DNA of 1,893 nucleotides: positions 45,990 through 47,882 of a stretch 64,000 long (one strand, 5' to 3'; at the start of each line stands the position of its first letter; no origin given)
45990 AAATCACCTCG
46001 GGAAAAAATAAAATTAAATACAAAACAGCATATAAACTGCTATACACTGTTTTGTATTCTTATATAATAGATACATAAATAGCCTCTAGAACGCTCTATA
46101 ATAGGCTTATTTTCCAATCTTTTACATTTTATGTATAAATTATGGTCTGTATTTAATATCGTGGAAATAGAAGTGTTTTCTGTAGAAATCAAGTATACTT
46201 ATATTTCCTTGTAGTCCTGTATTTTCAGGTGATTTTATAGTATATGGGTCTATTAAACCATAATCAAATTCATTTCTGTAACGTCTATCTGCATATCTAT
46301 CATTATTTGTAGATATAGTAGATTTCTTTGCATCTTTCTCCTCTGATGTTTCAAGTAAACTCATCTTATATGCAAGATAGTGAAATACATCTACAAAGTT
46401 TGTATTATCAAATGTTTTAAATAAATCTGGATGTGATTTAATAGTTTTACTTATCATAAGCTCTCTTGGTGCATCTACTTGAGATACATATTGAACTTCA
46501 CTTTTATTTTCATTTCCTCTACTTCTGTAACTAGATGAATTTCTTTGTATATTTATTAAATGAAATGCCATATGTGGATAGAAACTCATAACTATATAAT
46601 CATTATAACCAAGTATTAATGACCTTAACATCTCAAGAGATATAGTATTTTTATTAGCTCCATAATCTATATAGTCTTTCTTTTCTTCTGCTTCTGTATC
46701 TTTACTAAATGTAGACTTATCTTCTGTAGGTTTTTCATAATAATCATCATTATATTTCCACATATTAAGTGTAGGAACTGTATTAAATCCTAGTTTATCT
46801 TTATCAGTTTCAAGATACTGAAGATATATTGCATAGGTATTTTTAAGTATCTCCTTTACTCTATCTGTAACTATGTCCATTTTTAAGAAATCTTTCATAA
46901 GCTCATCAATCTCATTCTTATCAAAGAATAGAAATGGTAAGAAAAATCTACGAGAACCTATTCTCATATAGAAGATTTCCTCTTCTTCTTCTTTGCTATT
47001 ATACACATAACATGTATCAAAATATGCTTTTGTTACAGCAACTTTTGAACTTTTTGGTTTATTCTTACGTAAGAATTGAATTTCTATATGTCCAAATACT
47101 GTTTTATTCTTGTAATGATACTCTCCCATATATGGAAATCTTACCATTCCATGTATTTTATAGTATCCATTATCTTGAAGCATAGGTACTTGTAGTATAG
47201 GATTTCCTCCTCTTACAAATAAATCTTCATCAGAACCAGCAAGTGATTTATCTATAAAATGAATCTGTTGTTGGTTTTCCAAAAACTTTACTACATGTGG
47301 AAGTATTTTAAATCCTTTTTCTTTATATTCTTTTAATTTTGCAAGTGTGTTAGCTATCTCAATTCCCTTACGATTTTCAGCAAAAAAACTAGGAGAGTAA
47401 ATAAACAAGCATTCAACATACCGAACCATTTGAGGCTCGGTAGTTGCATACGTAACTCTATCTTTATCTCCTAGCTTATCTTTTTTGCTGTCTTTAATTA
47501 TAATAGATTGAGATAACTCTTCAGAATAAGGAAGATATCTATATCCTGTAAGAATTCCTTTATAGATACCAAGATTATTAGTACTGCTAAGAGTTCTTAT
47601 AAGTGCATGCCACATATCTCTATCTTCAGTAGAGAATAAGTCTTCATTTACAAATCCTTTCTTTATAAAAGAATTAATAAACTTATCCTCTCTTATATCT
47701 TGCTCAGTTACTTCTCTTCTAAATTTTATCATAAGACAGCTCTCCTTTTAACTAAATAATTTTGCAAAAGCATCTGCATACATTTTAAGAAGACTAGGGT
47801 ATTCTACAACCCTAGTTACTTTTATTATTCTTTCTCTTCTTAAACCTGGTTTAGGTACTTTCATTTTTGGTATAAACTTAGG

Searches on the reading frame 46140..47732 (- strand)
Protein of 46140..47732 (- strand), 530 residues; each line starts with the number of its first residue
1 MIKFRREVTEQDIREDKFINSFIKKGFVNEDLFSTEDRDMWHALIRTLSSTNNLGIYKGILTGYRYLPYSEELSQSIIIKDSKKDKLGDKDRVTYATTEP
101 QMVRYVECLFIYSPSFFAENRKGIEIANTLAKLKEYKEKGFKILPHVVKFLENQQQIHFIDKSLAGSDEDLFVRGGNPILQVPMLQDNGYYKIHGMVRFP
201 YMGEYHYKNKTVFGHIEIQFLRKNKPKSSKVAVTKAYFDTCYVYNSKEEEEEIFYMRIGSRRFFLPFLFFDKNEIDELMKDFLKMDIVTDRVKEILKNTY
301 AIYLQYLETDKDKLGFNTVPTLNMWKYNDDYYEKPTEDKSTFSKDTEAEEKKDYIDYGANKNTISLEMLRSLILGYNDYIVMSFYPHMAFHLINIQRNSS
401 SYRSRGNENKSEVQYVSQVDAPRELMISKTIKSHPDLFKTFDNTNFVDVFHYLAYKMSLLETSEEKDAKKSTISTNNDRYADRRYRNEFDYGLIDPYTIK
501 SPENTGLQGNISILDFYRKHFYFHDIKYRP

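Call 35: search_protein_families(library=phrogs, proteins=[window:46140-47732:-], max_evalue=0.00001)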
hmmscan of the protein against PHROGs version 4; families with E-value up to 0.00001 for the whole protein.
window:46140-47732:- (530 aa): 0 families

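Call 96: search_solved_structures(query=window:46140-47732:-, max_evalue=1)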
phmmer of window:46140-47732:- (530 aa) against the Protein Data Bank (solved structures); distinct sequences matched with E-value up to 1: 1.
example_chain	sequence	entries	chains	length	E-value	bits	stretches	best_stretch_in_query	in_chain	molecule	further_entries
4po4_A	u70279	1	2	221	0.25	13.3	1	253-312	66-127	Lampetra planeri VLRC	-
